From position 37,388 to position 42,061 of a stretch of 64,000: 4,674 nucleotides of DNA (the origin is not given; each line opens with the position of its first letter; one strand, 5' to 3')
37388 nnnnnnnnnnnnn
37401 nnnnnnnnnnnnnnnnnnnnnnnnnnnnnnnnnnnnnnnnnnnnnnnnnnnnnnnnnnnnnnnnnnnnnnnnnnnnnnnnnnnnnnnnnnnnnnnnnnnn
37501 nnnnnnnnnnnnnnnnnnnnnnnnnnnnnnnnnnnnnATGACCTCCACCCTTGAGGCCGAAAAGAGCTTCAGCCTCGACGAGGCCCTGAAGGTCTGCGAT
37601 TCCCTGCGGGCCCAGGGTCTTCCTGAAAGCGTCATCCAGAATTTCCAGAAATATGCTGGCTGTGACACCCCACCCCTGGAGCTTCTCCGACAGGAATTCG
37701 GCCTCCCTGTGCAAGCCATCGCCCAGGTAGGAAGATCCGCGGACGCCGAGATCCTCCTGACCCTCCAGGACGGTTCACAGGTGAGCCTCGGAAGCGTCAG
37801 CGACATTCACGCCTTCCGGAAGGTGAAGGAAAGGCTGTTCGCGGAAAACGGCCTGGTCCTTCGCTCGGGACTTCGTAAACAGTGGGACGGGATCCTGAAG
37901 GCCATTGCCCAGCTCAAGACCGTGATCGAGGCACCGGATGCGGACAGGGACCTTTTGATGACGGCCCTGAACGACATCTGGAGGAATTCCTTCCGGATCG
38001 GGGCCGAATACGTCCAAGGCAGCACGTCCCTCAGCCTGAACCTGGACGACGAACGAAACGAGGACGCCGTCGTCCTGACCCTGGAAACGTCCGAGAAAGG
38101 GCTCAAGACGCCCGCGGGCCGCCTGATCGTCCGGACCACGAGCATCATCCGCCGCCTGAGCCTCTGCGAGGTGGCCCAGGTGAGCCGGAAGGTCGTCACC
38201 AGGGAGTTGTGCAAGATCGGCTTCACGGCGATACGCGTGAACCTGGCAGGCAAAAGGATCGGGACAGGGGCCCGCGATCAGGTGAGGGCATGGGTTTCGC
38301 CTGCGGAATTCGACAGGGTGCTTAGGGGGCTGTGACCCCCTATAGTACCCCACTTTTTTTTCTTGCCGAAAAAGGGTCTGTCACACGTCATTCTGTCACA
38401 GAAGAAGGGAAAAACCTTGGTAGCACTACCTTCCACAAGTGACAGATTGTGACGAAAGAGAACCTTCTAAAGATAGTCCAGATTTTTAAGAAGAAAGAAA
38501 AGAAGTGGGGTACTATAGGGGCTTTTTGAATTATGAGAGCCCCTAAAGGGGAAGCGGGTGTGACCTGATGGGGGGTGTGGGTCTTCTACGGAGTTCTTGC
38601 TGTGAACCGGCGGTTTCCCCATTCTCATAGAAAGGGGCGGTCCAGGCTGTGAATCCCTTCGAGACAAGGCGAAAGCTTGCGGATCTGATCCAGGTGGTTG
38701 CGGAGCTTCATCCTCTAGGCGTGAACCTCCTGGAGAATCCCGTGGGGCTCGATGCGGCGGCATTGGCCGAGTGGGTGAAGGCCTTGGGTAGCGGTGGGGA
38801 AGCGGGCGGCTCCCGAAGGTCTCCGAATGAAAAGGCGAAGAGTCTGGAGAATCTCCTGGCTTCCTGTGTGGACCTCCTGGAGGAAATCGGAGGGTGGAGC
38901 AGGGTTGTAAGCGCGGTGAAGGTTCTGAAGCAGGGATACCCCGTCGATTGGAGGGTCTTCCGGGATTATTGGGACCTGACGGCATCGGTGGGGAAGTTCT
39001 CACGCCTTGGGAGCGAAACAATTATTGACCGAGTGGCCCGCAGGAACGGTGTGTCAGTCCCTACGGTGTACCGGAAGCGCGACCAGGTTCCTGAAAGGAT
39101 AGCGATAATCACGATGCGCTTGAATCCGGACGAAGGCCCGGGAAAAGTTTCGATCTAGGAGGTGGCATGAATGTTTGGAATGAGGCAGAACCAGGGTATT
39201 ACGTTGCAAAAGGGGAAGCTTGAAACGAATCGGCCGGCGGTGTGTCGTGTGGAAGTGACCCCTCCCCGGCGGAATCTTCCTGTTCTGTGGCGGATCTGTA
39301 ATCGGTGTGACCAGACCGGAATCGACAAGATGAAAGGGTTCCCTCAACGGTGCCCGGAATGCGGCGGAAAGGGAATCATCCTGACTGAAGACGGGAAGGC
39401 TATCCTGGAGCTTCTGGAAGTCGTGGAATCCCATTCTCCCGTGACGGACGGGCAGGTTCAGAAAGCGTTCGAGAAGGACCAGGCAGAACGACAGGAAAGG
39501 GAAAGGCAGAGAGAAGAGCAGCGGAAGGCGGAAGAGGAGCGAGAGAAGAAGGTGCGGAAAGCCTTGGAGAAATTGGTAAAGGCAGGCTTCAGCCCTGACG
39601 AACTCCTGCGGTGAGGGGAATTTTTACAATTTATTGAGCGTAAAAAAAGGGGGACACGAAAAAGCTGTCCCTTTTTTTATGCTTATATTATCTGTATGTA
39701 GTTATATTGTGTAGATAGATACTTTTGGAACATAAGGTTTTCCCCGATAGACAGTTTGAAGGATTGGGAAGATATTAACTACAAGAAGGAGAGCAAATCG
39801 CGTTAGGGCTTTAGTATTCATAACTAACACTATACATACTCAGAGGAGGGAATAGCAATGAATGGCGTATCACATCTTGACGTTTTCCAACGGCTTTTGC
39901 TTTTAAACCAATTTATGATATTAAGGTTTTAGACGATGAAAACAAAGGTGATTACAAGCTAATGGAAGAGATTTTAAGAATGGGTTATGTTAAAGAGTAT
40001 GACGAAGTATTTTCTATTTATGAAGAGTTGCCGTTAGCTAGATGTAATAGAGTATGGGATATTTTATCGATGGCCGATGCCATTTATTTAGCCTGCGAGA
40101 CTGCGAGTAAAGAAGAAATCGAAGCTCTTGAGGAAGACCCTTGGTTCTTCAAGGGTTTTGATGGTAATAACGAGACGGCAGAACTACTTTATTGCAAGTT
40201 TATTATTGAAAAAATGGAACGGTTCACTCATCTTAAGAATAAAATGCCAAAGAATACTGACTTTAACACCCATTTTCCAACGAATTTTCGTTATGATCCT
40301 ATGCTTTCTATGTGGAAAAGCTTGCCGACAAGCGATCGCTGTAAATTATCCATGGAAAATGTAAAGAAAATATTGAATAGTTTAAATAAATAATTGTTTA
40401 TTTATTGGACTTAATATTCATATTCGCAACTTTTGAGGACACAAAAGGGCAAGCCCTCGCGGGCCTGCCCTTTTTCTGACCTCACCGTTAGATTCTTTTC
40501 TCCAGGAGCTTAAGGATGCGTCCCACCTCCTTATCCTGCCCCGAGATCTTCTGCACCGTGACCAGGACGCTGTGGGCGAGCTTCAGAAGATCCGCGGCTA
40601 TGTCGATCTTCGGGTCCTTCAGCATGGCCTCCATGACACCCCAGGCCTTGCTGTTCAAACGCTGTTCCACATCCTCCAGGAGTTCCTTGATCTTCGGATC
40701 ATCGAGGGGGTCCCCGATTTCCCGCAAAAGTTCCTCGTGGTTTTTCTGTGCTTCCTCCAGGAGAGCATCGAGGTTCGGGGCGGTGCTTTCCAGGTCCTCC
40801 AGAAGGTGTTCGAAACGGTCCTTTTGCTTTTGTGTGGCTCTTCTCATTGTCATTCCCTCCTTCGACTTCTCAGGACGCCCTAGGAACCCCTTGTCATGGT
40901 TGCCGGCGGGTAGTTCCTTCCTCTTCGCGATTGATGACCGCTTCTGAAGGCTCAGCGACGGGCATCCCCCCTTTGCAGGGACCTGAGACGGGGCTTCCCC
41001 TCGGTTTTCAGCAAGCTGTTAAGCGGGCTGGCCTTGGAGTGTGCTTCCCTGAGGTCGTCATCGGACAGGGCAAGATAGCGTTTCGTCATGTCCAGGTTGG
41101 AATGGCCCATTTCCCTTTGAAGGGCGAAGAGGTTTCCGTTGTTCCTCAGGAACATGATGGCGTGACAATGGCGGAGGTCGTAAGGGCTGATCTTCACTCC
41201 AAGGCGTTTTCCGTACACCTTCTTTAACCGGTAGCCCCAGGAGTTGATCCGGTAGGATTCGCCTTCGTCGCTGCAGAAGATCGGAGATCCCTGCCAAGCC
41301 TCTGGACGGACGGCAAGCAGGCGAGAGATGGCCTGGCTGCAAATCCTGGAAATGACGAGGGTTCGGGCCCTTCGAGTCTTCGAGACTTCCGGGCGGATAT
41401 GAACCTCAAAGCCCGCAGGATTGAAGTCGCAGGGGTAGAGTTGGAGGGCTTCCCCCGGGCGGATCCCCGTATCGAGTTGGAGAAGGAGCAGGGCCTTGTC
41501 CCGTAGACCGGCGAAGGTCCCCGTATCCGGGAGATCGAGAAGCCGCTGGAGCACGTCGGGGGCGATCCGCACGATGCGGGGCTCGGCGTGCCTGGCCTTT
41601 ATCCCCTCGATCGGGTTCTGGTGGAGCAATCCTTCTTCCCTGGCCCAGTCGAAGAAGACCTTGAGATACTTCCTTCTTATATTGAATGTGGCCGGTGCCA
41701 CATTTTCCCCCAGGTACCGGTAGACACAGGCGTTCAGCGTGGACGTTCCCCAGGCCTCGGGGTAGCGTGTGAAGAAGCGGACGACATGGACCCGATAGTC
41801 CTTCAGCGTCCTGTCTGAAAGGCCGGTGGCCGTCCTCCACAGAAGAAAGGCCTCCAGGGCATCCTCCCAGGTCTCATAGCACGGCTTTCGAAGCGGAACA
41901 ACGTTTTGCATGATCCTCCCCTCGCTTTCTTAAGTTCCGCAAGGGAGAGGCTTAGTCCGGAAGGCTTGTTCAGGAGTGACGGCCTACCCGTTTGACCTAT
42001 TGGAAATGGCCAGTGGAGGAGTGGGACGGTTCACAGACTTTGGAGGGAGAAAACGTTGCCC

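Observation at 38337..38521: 185-bp nested palindrome with TGTCAC iterons: candidate origin, operator hub or structured RNA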

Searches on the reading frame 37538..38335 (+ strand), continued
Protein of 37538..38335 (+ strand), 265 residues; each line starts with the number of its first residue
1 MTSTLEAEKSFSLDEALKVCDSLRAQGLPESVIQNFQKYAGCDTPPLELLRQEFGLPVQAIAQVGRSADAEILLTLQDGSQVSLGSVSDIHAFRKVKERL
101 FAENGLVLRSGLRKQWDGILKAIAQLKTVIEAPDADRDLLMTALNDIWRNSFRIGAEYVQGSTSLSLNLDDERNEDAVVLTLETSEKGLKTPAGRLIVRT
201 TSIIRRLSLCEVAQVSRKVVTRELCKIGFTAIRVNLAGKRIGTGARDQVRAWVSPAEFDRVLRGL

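Call 101: find_encoding_contigs(protein=P0026, flank=3000, max_places=1)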
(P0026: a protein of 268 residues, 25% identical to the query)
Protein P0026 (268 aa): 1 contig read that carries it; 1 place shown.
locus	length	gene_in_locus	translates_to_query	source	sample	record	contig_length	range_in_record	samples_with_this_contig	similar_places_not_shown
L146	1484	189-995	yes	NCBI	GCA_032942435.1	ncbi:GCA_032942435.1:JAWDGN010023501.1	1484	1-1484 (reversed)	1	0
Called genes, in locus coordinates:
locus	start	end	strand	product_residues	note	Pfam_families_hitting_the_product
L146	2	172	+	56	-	?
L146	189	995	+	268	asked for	-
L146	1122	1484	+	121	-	?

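Call 102: find_encoding_contigs(protein=P0023, flank=3000, max_places=1)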
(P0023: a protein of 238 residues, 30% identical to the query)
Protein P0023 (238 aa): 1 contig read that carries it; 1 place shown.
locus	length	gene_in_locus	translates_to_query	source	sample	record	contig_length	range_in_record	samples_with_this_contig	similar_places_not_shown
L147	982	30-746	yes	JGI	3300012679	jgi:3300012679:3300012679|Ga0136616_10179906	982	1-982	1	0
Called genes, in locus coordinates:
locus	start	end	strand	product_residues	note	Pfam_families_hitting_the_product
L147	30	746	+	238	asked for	-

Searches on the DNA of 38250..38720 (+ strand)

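Call 94: search_rna_families(source=window, start=38250, end=38720, threshold=evalue, max_evalue=1)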
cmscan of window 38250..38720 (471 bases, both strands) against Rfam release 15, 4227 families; matches with E-value up to 1: 1.
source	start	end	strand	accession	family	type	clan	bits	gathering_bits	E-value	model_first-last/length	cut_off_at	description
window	38343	38551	+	RF02212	ZFAT-AS1_2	Gene; lncRNA;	-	18.7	70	0.6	1-205/205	no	ZFAT antisense RNA 1 conserved region 2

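Call 95: search_dna_similar(query=window:38300-38660:+, collection=plasmids, mode=distant, max_evalue=0.001, max_rows=10)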
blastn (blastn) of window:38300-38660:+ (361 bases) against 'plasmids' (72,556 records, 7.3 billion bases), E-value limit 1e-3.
No match.

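Call 96: search_dna_similar(query=window:38300-38660:+, collection=phages, mode=distant, max_evalue=0.001, max_rows=10)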
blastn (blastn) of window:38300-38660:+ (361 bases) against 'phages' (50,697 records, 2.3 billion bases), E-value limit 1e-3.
No match.

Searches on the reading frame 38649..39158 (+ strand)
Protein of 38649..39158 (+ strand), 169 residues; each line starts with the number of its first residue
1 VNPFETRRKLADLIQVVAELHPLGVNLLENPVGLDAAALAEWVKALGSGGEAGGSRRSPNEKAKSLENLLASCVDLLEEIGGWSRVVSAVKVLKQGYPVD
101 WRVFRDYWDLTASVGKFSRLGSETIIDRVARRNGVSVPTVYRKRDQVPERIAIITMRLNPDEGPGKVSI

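Call 10: search_protein_families(library=pfam, proteins=[window:38649-39158:+], max_evalue=0.1)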
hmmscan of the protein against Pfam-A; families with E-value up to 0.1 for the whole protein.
window:38649-39158:+ (169 aa): 1 family
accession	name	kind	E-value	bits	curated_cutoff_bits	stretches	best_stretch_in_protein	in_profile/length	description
PF02796.21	HTH_7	-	0.075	13.6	23.8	0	126-143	24-41/45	Helix-turn-helix domain of resolvase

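Call 11: search_protein_families(library=phrogs, proteins=[window:38649-39158:+], max_evalue=0.1)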
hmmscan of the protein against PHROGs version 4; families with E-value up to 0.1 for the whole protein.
window:38649-39158:+ (169 aa): 0 families

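Call 26: find_homologous_proteins(query=window:38649-39158:+)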
Query window:38649-39158:+ (169 aa): 7 proteins with E <= 0.001 among 715 candidates.
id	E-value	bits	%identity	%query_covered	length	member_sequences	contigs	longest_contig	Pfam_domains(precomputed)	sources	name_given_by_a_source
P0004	7.7e-97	340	92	100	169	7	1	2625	-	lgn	-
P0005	1.5e-94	332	90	98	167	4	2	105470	-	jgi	jgi:hypothetical protein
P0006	2.0e-86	306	90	92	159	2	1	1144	-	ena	-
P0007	1.2e-85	303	89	92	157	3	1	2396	-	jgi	-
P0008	7.4e-84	298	80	98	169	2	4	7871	-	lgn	-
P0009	8.8e-83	294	86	92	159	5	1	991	-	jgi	-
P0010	7.2e-56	207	71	93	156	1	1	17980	-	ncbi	-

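Call 27: find_encoding_contigs(protein=P0010, flank=6000, max_places=3)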
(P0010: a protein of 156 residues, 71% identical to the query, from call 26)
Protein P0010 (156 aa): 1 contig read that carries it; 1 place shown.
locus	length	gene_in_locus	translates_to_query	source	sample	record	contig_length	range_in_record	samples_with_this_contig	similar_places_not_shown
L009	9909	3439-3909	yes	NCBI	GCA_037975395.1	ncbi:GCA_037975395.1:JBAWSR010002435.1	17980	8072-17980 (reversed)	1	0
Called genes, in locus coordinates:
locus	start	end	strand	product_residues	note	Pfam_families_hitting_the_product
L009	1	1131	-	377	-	?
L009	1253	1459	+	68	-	PF13560:HTH_31 (weak)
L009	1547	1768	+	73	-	-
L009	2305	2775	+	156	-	-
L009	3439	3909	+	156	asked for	-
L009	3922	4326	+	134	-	PF15777:Anti-TRAP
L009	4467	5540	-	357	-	PF03235:GmrSD_N, PF01844:HNH, PF14279:HNH_5 (faint)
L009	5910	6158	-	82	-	PF13651:EcoRI_methylase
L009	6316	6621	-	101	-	PF13651:EcoRI_methylase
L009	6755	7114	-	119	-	-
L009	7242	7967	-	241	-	PF00589:Phage_integrase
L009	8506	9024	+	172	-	PF08905:DUF1850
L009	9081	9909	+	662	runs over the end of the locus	PF06808:DctM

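Call 28: find_encoding_contigs(protein=P0008, flank=6000, max_places=4)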
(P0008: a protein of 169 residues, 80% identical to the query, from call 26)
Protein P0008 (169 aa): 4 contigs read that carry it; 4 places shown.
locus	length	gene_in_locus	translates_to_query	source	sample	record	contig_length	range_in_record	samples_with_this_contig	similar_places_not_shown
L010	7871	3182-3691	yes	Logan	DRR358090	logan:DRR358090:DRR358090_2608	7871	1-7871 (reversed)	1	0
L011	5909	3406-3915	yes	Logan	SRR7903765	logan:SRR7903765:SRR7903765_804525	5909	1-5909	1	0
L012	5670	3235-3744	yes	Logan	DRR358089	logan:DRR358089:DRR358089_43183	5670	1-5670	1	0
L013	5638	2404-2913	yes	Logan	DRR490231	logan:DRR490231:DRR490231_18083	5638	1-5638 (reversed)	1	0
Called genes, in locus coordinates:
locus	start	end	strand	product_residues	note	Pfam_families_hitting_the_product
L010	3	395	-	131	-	?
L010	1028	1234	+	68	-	-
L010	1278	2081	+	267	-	-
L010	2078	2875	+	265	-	-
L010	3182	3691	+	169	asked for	-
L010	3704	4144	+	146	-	PF15777:Anti-TRAP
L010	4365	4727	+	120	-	PF13711:DUF4160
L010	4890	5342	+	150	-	PF05973:Gp49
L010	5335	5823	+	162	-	PF13744:HTH_37 (weak), PF13443:HTH_26 (weak), PF13560:HTH_31 (weak), PF01381:HTH_3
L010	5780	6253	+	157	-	PF02556:SecB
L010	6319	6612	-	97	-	-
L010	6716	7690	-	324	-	PF00589:Phage_integrase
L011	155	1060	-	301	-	-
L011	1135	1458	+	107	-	-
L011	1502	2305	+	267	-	-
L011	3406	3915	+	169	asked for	-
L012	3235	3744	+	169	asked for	-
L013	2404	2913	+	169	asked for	-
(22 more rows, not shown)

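Call 29: find_encoding_contigs(protein=P0005, flank=6000, max_places=3)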
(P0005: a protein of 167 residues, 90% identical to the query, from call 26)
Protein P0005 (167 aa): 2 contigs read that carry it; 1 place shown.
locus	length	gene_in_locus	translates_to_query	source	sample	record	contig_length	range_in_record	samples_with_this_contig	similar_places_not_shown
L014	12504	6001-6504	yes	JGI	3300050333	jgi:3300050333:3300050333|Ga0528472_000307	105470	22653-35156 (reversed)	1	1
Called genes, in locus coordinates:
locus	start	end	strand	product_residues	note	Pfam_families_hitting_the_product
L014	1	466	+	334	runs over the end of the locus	PF01368:DHH, PF02272:DHHA1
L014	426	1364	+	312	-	PF01509:TruB_N, PF16198:TruB_C_2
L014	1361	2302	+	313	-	PF06574:FAD_syn, PF01687:Flavokinase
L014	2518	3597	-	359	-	-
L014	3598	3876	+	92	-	PF13560:HTH_31 (weak)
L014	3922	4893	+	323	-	-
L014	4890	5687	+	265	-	-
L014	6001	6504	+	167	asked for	-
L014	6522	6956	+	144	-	PF15777:Anti-TRAP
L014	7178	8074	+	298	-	PF02086:MethyltransfD12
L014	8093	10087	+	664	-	PF01935:DUF87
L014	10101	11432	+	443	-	-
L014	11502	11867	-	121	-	-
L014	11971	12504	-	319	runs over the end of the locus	PF00589:Phage_integrase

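Call 33: search_protein_families(library=ncbifam, proteins=[window:38649-39158:+], max_evalue=1)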
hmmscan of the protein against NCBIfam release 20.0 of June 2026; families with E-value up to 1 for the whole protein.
window:38649-39158:+ (169 aa): 1 family
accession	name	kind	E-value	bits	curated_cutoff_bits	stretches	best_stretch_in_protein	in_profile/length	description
NF011988.0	PRK15446.2-4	equivalog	0.18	10.9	369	1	12-40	233-261/389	alpha-D-ribose 1-methylphosphonate 5-triphosphate diphosphatase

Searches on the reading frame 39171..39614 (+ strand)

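Call 10: search_protein_families(library=pfam, proteins=[window:39171-39614:+], max_evalue=0.1)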
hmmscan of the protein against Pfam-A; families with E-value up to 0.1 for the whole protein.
window:39171-39614:+ (147 aa): 8 families
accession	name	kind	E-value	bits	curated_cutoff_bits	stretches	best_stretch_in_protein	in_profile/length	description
PF15777.11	Anti-TRAP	-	1.1e-08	35.3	32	1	36-81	6-53/59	Tryptophan RNA-binding attenuator protein inhibitory protein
PF22470.1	Histone_HNS_N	-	2.6e-05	24.4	24.5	1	104-146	34-76/79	H-NS histone-like proteins, N-terminal domain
PF09845.14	OapC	-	0.00099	19.8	23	1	42-128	3-89/133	Origin-associated protein OapC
PF00684.25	DnaJ_CXXCXGXG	-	0.0022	18.6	32.7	1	43-72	1-29/65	DnaJ central domain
PF03589.19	Antiterm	-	0.0033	18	26.7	0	57-98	26-69/87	Antitermination protein Q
PF08895.16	DUF1840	-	0.08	13.6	25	0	69-130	14-77/108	Domain of unknown function (DUF1840)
PF09831.14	DUF2058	-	0.084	13.5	25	0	93-137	37-80/174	Uncharacterized protein conserved in bacteria (DUF2058)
PF16827.10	zf-HC3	-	0.091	13.4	25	0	20-49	25-59/67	zinc-finger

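Call 11: search_protein_families(library=phrogs, proteins=[window:39171-39614:+], max_evalue=0.1)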
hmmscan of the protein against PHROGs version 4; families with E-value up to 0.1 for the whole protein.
window:39171-39614:+ (147 aa): 6 families
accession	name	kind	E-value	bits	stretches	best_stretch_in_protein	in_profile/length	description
phrog_31963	-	unknown function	0.024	15.7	1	60-76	17-33/45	-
phrog_30451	-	unknown function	0.056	13.9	1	42-143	7-105/287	-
phrog_20766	-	unknown function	0.071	14.2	1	68-123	50-104/119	-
phrog_20181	-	unknown function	0.088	13.5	0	72-136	65-130/224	-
phrog_35303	-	unknown function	0.092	13.9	0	116-142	6-33/62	-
phrog_35029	-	unknown function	0.099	11.7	0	72-136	126-191/853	-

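Call 33: search_protein_families(library=ncbifam, proteins=[window:39171-39614:+], max_evalue=1)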
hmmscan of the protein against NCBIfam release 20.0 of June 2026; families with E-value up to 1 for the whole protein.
window:39171-39614:+ (147 aa): 8 families
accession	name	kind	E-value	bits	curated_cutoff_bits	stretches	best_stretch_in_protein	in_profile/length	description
NF058604.1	RtpA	equivalog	5e-08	32.9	65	1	43-80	12-45/50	anti-TRAP protein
NF007656.0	PRK10328.1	equivalog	0.021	15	202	1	101-146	31-76/134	DNA-binding protein StpA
NF001606.0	PRK00398.1-3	equivalog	0.07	12.9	72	1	43-80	5-40/44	DNA-directed RNA polymerase subunit P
NF006261.0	PRK08406.1-5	equivalog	0.072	12.7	231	1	70-125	113-168/173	transcription elongation factor NusA-like protein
TIGR02349.1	DnaJ_bact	equivalog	0.083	12.3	377.2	1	42-80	145-182/354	molecular chaperone DnaJ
TIGR02605.1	CxxC_CxxC_SSSS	subfamily_domain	0.11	12.5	31.3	1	43-66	8-34/52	FmdB family zinc ribbon protein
TIGR02896.1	spore_III_AF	equivalog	0.52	10.7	61.3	1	79-134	50-104/106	stage III sporulation protein AF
NF033884.1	conj_TraO_IncI1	equivalog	0.59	9.3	225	1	90-137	86-132/381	conjugal transfer protein TraO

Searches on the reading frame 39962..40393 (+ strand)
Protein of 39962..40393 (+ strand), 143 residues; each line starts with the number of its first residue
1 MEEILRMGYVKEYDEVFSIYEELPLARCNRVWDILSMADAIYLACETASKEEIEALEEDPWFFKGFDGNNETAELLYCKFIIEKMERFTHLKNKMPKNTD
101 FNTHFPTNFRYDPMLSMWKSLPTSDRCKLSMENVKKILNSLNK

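Call 10: search_protein_families(library=pfam, proteins=[window:39962-40393:+], max_evalue=0.1)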
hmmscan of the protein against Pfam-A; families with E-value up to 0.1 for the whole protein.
window:39962-40393:+ (143 aa): 2 families
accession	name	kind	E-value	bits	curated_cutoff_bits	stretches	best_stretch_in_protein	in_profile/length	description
PF03887.19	YfbU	-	5e-27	95.4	25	1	2-139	33-165/166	YfbU domain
PF00372.24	Hemocyanin_M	-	0.047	13.4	20.8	1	91-129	114-152/268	Hemocyanin, copper containing domain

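Call 11: search_protein_families(library=phrogs, proteins=[window:39962-40393:+], max_evalue=0.1)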
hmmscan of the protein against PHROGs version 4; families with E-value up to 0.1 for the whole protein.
window:39962-40393:+ (143 aa): 1 family
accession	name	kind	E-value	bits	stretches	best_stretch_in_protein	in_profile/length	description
phrog_6084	-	unknown function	8.5e-19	69.1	1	2-139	34-176/182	-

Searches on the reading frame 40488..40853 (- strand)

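Call 10: search_protein_families(library=pfam, proteins=[window:40488-40853:-], max_evalue=0.1)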
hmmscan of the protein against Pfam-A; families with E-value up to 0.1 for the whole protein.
window:40488-40853:- (121 aa): 2 families
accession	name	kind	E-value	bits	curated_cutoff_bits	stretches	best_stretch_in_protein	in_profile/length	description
PF17830.6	STI1-HOP_DP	-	0.004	17.5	29.1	0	50-83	18-46/55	STI1/HOP, DP domain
PF05235.19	CHAD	-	0.011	16.1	25.6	1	5-95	70-157/228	CHAD domain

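Call 11: search_protein_families(library=phrogs, proteins=[window:40488-40853:-], max_evalue=0.1)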
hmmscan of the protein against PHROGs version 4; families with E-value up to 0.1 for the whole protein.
window:40488-40853:- (121 aa): 1 family
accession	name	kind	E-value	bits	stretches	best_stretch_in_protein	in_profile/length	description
phrog_3550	-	unknown function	0.038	15.4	1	16-71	9-60/79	-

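Call 33: search_protein_families(library=ncbifam, proteins=[window:40488-40853:-], max_evalue=1)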
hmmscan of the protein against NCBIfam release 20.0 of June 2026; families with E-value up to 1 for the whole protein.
window:40488-40853:- (121 aa): 2 families
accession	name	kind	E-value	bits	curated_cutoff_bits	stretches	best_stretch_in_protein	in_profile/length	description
NF003062.0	PRK03987.1-1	equivalog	0.018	14.2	213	1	7-74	115-180/264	translation initiation factor IF-2 subunit alpha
TIGR00722.1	ttdA_fumA_fumB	subfamily_domain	0.064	12.4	100.65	1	40-75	198-233/273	hydrolyase, tartrate alpha subunit/fumarate domain protein, Fe-S type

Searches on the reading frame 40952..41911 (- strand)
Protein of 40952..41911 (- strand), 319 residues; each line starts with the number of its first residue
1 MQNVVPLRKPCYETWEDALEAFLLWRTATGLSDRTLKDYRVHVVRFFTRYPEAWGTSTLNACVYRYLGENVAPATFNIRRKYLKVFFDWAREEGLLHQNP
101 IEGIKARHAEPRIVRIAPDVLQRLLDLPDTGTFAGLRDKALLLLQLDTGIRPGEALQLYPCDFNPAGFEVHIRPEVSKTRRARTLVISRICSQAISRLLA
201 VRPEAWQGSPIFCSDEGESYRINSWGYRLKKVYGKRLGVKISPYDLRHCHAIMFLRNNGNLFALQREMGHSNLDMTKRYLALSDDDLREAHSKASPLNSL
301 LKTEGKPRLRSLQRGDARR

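Call 10: search_protein_families(library=pfam, proteins=[window:40952-41911:-], max_evalue=0.1)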
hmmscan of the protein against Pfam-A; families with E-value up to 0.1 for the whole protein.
window:40952-41911:- (319 aa): 3 families
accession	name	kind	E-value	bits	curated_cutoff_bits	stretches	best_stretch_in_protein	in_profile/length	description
PF00589.27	Phage_integrase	-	5.1e-20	72.4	27.1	1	115-284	2-170/172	Phage integrase family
PF02899.23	Phage_int_SAM_1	-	0.015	16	22.3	1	28-94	11-83/83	Phage integrase, N-terminal SAM-like domain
PF13495.12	Phage_int_SAM_4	-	0.017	15.9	27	1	19-91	2-79/85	Phage integrase, N-terminal SAM-like domain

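Call 11: search_protein_families(library=phrogs, proteins=[window:40952-41911:-], max_evalue=0.1)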
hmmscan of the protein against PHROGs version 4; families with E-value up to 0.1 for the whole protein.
window:40952-41911:- (319 aa): 6 families
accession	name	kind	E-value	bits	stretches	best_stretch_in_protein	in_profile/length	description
phrog_1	-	integration and excision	1.8e-45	157.3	1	14-305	165-458/611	integrase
phrog_216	-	integration and excision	9.1e-28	98.2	1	80-301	19-244/301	integrase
phrog_7269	-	integration and excision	3.2e-07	31.2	1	234-293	21-80/89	integrase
phrog_7685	-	integration and excision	3.6e-05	24.4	1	204-280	146-221/240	integrase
phrog_35951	-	unknown function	0.00046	21.6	1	236-296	15-76/97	-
phrog_5127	-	integration and excision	0.02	15.4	1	16-158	120-234/355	integrase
